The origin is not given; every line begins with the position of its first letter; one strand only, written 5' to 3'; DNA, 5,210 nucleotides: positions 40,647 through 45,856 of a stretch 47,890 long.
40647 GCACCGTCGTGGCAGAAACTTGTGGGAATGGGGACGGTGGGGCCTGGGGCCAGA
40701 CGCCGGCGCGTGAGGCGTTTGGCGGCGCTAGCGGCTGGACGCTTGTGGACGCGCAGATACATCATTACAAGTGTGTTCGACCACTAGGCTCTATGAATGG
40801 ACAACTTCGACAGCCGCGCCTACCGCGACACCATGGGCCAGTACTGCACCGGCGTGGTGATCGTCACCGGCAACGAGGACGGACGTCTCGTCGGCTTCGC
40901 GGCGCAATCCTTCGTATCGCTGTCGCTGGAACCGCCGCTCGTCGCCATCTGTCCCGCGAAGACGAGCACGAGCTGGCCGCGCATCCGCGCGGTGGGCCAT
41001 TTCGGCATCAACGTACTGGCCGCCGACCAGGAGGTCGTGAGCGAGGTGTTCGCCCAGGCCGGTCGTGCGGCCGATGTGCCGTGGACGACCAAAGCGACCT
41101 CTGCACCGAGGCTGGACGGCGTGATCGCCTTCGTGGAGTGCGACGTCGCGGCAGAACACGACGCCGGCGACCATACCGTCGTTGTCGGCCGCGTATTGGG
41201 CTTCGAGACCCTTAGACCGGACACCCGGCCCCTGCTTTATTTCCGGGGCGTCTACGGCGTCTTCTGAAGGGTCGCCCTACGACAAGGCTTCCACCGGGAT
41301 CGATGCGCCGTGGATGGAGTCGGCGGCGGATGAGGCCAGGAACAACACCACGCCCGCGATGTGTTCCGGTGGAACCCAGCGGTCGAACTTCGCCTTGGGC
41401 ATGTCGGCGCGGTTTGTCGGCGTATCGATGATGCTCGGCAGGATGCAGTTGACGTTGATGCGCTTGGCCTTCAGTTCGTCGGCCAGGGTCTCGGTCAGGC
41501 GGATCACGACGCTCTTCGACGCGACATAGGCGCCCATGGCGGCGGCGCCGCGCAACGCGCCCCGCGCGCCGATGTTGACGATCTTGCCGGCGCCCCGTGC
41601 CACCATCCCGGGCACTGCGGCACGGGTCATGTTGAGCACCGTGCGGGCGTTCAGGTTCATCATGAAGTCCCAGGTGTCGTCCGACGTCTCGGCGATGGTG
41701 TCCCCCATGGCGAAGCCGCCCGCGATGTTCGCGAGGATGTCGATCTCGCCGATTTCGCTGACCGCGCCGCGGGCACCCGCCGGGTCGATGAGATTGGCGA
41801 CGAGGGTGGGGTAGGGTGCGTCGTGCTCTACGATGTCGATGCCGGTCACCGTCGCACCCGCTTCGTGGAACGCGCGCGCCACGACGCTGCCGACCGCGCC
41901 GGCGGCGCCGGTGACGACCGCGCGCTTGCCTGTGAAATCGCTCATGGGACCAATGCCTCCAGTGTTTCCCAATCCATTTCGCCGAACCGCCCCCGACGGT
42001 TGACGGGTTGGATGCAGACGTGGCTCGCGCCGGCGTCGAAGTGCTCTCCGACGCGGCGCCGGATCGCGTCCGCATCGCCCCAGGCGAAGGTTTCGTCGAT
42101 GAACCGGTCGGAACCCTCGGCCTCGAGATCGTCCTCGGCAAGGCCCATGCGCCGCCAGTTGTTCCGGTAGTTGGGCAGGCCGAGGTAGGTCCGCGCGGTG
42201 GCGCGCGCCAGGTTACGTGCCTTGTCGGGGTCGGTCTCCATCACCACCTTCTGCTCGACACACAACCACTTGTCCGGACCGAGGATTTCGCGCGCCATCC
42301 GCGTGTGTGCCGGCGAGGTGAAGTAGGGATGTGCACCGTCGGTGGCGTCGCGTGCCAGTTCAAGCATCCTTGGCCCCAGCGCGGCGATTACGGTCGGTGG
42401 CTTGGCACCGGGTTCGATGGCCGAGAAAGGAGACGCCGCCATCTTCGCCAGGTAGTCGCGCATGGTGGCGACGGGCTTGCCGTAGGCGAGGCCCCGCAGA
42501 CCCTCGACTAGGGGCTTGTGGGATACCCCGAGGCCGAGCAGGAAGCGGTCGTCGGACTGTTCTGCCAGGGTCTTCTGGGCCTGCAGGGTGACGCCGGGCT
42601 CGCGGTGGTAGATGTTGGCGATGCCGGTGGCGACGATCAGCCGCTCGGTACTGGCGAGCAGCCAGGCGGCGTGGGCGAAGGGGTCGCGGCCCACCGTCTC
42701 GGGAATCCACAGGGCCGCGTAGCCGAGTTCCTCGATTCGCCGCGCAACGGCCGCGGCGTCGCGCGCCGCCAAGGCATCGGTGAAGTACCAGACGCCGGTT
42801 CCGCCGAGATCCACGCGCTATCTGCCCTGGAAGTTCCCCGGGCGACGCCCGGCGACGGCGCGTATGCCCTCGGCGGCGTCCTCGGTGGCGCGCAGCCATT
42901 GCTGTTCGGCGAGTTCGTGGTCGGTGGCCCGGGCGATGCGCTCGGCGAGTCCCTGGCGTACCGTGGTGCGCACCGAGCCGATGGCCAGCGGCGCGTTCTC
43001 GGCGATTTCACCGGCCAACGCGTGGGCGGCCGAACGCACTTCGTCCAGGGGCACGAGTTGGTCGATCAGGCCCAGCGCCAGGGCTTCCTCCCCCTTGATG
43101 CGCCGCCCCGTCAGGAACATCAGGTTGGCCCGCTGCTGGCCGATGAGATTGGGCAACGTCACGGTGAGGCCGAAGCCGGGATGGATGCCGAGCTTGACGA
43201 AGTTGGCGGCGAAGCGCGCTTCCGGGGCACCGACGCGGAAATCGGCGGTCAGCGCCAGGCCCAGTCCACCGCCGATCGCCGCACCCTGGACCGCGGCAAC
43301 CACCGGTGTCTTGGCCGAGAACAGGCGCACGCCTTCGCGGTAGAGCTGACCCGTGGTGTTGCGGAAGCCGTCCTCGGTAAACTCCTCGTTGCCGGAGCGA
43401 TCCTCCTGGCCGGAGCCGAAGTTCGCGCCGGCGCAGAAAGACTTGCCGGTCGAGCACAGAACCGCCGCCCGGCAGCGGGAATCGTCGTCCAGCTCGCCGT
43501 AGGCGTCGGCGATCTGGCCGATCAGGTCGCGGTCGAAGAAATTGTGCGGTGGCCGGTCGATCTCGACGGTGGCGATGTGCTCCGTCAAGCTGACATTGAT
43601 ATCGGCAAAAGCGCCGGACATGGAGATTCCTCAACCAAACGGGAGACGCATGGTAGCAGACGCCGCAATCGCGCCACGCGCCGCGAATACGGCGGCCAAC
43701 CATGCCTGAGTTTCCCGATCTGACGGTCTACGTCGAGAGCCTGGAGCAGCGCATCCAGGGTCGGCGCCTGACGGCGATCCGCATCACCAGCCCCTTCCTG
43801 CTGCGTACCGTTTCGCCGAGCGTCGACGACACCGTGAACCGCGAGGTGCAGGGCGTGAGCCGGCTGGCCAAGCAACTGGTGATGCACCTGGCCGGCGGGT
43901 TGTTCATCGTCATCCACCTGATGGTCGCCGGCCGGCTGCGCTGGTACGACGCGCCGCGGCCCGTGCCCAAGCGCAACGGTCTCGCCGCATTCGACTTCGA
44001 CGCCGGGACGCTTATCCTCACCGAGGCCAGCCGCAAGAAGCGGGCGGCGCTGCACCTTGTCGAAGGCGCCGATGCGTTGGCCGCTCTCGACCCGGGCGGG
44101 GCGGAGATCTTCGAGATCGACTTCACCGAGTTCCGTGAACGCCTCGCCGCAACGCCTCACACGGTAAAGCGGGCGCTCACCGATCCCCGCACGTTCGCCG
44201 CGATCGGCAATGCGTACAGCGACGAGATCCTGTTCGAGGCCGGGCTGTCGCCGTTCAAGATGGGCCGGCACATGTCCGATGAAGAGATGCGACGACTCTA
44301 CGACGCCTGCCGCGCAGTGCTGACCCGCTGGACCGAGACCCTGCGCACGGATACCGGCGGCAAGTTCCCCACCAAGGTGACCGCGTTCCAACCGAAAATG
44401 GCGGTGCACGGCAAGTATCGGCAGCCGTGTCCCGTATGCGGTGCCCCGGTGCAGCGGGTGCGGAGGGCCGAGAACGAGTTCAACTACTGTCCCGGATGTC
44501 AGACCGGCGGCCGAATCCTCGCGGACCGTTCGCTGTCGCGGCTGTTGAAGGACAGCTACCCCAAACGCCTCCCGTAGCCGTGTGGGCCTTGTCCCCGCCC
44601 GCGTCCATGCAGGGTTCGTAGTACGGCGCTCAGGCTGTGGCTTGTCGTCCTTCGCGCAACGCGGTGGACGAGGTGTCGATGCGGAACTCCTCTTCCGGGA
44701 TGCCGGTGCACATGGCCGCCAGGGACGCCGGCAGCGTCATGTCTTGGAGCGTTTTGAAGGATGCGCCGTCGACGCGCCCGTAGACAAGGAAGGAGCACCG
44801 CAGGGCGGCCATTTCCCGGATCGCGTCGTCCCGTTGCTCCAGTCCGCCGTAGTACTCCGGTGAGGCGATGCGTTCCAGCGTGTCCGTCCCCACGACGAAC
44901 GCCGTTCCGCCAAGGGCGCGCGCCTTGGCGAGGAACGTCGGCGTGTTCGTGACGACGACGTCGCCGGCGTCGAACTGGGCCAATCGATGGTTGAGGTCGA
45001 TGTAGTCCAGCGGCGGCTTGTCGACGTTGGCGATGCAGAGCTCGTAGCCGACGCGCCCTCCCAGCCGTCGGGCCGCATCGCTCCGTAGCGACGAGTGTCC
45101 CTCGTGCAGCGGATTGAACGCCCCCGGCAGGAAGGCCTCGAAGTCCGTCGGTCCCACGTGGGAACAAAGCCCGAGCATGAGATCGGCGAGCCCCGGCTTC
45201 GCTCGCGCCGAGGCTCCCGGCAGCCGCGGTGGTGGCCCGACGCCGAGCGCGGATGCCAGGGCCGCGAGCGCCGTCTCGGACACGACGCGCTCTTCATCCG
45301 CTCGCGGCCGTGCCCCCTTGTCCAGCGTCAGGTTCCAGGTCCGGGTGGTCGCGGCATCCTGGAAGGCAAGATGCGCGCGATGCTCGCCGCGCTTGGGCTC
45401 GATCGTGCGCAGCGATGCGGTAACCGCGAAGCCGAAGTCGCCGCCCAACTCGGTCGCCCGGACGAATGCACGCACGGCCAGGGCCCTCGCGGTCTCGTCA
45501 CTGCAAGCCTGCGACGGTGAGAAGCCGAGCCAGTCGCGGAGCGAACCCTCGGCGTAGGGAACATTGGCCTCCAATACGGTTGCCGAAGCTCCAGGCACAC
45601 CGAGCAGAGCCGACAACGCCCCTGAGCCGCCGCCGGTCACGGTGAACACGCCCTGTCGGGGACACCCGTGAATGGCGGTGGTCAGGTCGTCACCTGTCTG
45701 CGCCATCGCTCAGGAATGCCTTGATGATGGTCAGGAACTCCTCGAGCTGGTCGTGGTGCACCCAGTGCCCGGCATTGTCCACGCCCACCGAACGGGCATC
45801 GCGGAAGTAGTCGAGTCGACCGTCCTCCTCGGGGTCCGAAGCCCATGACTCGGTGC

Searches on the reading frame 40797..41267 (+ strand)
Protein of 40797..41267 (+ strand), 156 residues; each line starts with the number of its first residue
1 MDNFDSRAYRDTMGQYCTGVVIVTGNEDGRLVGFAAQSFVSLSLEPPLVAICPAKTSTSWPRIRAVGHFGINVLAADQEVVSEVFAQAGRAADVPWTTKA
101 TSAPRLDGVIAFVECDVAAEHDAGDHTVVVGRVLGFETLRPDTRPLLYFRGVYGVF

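Call 79: search_protein_families(library=pfam, proteins=[window:40797-41267:+], max_evalue=0.001)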
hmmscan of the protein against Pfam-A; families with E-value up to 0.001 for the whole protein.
window:40797-41267:+ (156 aa): 1 family
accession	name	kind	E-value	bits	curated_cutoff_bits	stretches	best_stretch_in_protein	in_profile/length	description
PF01613.24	Flavin_Reduct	-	5.2e-39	134.2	27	1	13-154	1-150/153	Flavin reductase like domain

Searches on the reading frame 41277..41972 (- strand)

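Call 79: search_protein_families(library=pfam, proteins=[window:41277-41972:-], max_evalue=0.001)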
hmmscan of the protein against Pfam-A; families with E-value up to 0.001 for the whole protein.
window:41277-41972:- (231 aa): 3 families
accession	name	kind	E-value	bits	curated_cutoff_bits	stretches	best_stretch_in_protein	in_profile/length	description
PF00106.31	adh_short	-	2.1e-32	112.6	26.6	1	16-189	1-189/195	short chain dehydrogenase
PF13561.12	adh_short_C2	-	4.1e-31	108.8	27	1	22-227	1-231/236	Enoyl-(Acyl carrier protein) reductase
PF01370.27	Epimerase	-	6.3e-06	26.2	20.9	1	19-133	2-120/240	NAD dependent epimerase/dehydratase family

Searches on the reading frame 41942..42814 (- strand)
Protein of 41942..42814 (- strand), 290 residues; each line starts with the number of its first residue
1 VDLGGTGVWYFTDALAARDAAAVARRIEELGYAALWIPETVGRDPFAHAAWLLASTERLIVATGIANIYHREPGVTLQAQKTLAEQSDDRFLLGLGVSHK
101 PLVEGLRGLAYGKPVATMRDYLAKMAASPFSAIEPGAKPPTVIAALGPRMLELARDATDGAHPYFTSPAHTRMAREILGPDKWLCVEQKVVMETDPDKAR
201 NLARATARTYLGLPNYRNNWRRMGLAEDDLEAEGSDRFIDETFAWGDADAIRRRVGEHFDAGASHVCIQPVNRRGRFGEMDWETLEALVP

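Call 79: search_protein_families(library=pfam, proteins=[window:41942-42814:-], max_evalue=0.001)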
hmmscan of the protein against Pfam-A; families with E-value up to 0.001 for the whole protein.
window:41942-42814:- (290 aa): 1 family
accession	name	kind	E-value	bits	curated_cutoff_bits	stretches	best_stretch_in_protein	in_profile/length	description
PF00296.26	Bac_luciferase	-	2.6e-31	109.6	27.9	1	15-265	20-314/314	Luciferase-like monooxygenase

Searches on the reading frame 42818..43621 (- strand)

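Call 79: search_protein_families(library=pfam, proteins=[window:42818-43621:-], max_evalue=0.001)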
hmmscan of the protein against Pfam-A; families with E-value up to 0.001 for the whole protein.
window:42818-43621:- (267 aa): 2 families
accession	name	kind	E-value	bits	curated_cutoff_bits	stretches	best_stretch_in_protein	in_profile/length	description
PF00378.25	ECH_1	-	7.2e-52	176.7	27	1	14-266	4-250/251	Enoyl-CoA hydratase/isomerase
PF16113.10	ECH_2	-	8.3e-29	101.6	27.2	1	19-203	4-185/335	Enoyl-CoA hydratase/isomerase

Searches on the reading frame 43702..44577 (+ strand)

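Call 79: search_protein_families(library=pfam, proteins=[window:43702-44577:+], max_evalue=0.001)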
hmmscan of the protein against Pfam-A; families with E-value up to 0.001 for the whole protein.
window:43702-44577:+ (291 aa): 5 families
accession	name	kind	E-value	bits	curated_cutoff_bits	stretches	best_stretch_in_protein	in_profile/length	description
PF01149.29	Fapy_DNA_glyco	-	1e-15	58.8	25.5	1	1-105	1-106/117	Formamidopyrimidine-DNA glycosylase N-terminal domain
PF06831.19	H2TH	-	6.2e-14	52.2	34.7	1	139-209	10-80/93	Formamidopyrimidine-DNA glycosylase H2TH domain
PF06827.20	zf-FPG_IleRS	-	0.00022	21.5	21.3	1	241-268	2-29/30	Zinc finger found in FPG and IleRS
PF05833.16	NFACT_N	-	0.00039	19.8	31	1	137-212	171-245/456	NFACT N-terminal and middle domains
PF13453.11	Zn_ribbon_TFIIB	-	0.00062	19.6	22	0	243-266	2-25/41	Transcription factor zinc-finger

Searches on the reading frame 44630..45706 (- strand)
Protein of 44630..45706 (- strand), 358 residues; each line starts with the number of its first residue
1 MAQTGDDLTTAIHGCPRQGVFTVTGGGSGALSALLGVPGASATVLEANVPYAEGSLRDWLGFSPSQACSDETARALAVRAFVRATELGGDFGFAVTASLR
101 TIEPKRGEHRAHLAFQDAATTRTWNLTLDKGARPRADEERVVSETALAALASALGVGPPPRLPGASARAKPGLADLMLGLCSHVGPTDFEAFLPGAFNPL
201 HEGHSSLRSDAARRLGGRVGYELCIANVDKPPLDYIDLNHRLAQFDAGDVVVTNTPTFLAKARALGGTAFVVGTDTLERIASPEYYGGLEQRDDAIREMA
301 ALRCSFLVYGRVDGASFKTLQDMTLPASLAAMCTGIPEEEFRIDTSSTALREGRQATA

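Call 79: search_protein_families(library=pfam, proteins=[window:44630-45706:-], max_evalue=0.001)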
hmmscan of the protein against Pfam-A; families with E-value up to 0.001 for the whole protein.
window:44630-45706:- (358 aa): 2 families
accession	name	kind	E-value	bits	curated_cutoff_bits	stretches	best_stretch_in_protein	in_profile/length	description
PF01467.32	CTP_transf_like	-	5.1e-05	23.9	21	1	193-352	2-132/133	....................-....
PF02464.23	CinA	-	0.00094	19.3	23.5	0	24-97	26-99/155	Competence-damaged protein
